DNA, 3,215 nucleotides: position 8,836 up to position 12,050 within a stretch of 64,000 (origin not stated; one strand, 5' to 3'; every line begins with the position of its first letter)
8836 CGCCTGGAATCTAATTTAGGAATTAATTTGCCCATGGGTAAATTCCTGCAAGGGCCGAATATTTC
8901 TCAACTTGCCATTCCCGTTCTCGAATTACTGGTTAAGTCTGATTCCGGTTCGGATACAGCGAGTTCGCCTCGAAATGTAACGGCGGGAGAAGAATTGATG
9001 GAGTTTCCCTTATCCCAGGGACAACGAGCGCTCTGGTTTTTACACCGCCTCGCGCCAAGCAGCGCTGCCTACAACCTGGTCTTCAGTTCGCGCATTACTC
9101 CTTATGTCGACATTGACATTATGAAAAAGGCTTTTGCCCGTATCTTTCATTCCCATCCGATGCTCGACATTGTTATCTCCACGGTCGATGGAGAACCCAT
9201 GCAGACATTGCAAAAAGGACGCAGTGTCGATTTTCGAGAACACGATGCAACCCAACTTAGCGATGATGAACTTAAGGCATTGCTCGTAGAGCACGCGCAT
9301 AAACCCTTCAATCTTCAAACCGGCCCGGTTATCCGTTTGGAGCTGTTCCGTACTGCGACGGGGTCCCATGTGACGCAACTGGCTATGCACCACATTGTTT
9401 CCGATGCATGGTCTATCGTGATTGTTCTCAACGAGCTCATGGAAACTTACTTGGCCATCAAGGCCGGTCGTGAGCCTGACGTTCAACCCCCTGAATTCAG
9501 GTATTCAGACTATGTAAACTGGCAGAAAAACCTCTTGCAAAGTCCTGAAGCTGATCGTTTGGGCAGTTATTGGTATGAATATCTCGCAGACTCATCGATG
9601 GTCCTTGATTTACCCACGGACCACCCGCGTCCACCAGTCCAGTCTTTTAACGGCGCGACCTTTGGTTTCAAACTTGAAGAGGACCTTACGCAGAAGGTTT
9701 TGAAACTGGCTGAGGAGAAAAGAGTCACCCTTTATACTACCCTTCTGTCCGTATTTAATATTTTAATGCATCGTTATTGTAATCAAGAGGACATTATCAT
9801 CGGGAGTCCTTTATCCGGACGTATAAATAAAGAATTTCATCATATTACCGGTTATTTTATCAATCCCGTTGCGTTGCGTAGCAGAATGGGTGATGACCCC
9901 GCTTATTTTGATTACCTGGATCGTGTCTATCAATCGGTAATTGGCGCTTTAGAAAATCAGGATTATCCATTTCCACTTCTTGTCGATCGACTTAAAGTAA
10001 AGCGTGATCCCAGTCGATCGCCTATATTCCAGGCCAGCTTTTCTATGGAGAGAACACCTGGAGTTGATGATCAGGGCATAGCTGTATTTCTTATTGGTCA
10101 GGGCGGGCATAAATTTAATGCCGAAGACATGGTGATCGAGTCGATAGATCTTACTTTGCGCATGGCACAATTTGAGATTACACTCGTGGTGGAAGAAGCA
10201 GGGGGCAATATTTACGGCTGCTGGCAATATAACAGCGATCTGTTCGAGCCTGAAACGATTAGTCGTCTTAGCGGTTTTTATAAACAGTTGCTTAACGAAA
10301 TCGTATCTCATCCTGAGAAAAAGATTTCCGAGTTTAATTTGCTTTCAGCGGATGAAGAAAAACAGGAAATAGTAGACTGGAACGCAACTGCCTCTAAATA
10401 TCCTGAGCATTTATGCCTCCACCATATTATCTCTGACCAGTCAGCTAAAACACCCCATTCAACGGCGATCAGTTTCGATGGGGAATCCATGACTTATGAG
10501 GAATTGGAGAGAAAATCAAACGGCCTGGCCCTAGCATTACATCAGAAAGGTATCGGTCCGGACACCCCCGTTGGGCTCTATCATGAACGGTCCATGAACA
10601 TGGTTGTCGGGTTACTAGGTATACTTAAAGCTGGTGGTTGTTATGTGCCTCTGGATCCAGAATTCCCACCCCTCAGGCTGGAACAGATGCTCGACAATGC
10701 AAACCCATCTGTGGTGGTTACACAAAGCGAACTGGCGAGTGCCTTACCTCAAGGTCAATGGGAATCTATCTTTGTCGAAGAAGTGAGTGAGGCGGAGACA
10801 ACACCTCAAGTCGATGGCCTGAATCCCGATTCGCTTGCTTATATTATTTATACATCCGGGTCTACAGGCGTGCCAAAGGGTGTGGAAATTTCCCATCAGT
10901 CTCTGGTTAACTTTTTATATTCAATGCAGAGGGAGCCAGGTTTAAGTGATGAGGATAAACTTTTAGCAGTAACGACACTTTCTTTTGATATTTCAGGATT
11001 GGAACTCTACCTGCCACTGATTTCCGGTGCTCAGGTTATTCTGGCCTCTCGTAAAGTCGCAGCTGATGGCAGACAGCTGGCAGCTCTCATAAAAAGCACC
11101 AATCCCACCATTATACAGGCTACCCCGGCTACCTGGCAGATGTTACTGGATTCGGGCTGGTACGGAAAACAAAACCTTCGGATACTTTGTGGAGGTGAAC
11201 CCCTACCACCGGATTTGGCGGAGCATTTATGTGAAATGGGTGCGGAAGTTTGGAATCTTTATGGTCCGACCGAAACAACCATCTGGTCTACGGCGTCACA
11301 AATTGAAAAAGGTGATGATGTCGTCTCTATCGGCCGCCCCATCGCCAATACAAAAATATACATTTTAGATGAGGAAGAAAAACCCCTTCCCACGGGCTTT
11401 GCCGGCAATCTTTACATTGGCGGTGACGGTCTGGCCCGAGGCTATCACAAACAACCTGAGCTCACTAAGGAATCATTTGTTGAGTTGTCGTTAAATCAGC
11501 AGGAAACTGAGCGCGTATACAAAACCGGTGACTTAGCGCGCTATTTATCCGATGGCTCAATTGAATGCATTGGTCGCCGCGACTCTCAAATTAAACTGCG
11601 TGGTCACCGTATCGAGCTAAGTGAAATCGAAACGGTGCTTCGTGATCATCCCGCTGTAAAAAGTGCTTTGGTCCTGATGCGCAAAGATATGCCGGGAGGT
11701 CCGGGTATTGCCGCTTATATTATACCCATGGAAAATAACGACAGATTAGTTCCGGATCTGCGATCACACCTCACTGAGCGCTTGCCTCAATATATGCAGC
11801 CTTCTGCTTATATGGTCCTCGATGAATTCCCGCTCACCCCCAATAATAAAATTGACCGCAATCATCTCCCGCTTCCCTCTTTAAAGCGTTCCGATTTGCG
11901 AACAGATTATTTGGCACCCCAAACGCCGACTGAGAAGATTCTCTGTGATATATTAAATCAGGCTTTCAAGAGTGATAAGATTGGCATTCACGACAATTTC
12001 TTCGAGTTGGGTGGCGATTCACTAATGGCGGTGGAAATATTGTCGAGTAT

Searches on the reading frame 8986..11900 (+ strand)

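Call 21: search_protein_families(library=ncbifam, proteins=[window:8986-11900:+], max_evalue=0.001)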
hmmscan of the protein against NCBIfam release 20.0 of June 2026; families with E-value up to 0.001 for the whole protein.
window:8986-11900:+ (971 aa): 104 families (the best 25 are shown)
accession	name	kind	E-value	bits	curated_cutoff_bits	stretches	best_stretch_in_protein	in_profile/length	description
NF004282.0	PRK05691.1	subfamily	7.6e-207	689.3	4090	2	382-968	1038-1629/4334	non-ribosomal peptide synthase/polyketide synthase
NF047350.1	aureusi_NRPS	equivalog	5.6e-165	550.9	2500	1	5-968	993-1915/2373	aureusimine non-ribosomal peptide synthetase AusA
TIGR01733.1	AA-adenyl-dom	subfamily_domain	9.6e-130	433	317.4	1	503-896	1-409/409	amino acid adenylation domain-containing protein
NF041803.1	NRPS_SolG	exception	4.8e-129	431.7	2200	1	395-965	480-1074/1163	solanimycin non-ribosomal peptide synthetase SolG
NF038078.1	NRPS_MxcG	equivalog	3.9e-106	355.8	2300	2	416-961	393-956/1442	myxochelin non-ribosomal peptide synthetase MxcG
NF007605.2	PRK10252.1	equivalog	5e-93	312.5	2400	1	395-968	376-964/1292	enterobactin non-ribosomal peptide synthetase EntF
NF003417.0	PRK04813.1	subfamily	9.2e-90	301.6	476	1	482-961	9-499/505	D-alanine--poly(phosphoribitol) ligase subunit DltA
TIGR01734.1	D-ala-DACP-lig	equivalog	1.1e-86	291.4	559.85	1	481-961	5-498/504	D-alanine--poly(phosphoribitol) ligase subunit DltA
TIGR03443.1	alpha_am_amid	equivalog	8.8e-82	275.2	1030.1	2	612-967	412-828/1390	L-aminoadipate-semialdehyde dehydrogenase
NF004837.0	PRK06187.1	subfamily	3.8e-67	226.7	476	1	472-961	4-518/531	long-chain-fatty-acid--CoA ligase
TIGR03098.1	ligase_PEP_1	hypoth_equivalog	1.3e-64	218.5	592.35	1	478-961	2-514/517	acyl-CoA ligase (AMP-forming), exosortase A system-associated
NF052269.1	Staph_lig_FadD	equivalog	5.7e-56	189.9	650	1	497-961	23-489/499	long-chain-fatty-acid--CoA ligase FadD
TIGR01923.1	menE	equivalog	2.5e-52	178.2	330.15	1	503-961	1-442/442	o-succinylbenzoate--CoA ligase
NF004822.0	PRK06178.1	equivalog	1.1e-47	162.9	782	2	602-961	200-563/571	acyl-CoA synthetase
NF004511.1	PRK05852.1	equivalog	2e-46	158.7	650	1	478-961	1-500/505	FadD7 family fatty acid--CoA ligase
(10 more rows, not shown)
